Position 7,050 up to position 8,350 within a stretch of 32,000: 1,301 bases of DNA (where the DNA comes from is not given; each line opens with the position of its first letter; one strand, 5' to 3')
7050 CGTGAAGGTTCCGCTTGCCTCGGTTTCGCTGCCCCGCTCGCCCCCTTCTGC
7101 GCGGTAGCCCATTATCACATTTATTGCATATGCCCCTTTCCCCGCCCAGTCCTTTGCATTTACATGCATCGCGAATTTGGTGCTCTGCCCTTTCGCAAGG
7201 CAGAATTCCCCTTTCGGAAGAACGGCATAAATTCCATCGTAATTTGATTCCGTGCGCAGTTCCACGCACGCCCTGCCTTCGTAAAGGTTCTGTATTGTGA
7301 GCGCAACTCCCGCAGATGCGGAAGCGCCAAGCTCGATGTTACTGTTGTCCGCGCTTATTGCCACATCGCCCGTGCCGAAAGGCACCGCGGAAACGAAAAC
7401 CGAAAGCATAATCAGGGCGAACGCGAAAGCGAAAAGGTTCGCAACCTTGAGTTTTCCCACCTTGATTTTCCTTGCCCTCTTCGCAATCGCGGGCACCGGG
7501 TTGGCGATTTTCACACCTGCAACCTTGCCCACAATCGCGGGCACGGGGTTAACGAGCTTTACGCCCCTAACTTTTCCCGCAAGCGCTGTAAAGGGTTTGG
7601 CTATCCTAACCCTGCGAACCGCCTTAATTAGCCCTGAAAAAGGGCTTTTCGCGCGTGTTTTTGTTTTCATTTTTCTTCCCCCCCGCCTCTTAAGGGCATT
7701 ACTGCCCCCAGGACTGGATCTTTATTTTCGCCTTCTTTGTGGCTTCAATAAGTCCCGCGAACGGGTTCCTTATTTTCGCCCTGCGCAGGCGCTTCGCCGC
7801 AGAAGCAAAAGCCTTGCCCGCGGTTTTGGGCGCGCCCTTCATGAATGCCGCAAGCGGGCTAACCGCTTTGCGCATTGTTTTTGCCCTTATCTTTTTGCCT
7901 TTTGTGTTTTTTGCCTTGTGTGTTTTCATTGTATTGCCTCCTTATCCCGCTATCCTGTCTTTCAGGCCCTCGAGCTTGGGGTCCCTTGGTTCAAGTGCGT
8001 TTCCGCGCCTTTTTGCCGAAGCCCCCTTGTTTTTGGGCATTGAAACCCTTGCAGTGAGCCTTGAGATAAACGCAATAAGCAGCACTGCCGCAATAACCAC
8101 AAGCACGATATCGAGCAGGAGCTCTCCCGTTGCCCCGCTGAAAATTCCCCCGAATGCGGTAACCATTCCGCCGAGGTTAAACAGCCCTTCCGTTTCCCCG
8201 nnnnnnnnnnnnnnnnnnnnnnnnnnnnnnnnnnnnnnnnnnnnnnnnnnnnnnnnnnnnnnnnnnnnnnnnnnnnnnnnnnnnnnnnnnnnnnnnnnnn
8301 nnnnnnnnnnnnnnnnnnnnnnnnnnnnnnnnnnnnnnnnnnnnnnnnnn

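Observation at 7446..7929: Undescribed 16-residue basic 'NP(F/V)xx(I/L)' repeat shared by a free-standing 76-aa ORF and the cytoplasmic N-terminal tail of the next gene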

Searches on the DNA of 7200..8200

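Call 63: search_rna_families(source=window, start=7200, end=8200, threshold=evalue, max_evalue=1)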
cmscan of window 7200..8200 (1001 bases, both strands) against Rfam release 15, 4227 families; matches with E-value up to 1: 0.
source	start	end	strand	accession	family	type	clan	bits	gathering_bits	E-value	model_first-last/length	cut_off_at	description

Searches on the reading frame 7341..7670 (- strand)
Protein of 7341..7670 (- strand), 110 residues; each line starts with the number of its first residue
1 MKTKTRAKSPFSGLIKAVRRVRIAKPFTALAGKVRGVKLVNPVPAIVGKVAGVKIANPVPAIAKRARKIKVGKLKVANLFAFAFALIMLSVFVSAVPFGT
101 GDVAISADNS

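Call 66: predict_structure(protein=window:7341-7670:-)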
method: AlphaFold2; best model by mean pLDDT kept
length: 110 residues; sequences in the alignment: 1
mean_pLDDT: 57.0   pTM: 0.25
mean pLDDT of the five models: 57.0, 55.6, 55.3, 53.6, 53.5
residues with pLDDT >= 90: 0; 70-90: 16; 50-70: 63; < 50: 31
segments of 3 or more residues with pLDDT < 50: 36-38, 50-56, 99-102, 108-110
pLDDT, mean of each block of 10 residues (from residue 1): 57 63 54 50 52 48 51 61 82 64 46
secondary structure, 60 per line:
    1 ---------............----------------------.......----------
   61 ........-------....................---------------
elements in order: H10-21 H44-50 H61-68 H76-95
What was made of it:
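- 7386..7460 (-): The original signal-peptide part: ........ (n-region) followed by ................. (h/c region). Signal peptidase cleavage after VSA95 is inferred. The first codon, GTG at 7458-7460, is a possible internal start. AlphaFold2 gives a helix at 76-95 (call 66).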

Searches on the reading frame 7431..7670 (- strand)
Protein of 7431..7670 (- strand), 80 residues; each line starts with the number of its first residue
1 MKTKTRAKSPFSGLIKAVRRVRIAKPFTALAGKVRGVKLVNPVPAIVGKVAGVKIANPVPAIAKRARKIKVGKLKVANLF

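Call 31: search_protein_families(library=ncbifam, proteins=[window:7431-7670:-], max_evalue=1)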
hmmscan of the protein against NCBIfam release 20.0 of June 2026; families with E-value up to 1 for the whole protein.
window:7431-7670:- (80 aa): 1 family
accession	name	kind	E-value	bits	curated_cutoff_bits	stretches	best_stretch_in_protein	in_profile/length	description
NF008239.0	PRK11013.1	equivalog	0.19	10.7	288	1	43-77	230-264/309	LysR family transcriptional regulator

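Call 32: search_protein_families(library=phrogs, proteins=[window:7431-7670:-], max_evalue=1)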
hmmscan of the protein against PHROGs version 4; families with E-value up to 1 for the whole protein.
window:7431-7670:- (80 aa): 1 family
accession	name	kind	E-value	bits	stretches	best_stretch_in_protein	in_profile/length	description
phrog_27634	-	unknown function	0.18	13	0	12-49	10-49/80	-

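Call 61: search_protein_families(library=pfam, proteins=[window:7431-7670:-], max_evalue=10)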
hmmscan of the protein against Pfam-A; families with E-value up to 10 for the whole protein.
window:7431-7670:- (80 aa): 0 families
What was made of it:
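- No match to any nucleic-acid-binding family (calls 31, 61).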

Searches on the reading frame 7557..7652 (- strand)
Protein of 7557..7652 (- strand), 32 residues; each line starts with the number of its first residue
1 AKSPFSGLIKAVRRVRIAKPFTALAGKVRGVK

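Call 28: search_protein_representatives(alignment_id=A2)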
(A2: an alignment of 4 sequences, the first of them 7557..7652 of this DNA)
Query: 4 sequences, 32 profile positions. Proteins with E-value up to 0.001 (for the whole library): 3; up to 1e-10: 1; up to 1e-30: 0. The best 3 are listed.
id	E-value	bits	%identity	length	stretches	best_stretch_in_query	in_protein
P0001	8.2e-23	95.5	-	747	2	1-32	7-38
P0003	8.3e-10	54.0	-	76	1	1-32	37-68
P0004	5.7e-04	35.4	-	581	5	3-17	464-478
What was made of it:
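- No relatives were found anywhere (call 28).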

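Call 60: search_solved_structures(query=A2, max_evalue=10)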
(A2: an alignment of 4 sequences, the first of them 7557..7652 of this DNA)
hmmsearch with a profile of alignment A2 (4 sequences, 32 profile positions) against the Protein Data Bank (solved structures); distinct sequences matched with E-value up to 10: 0.
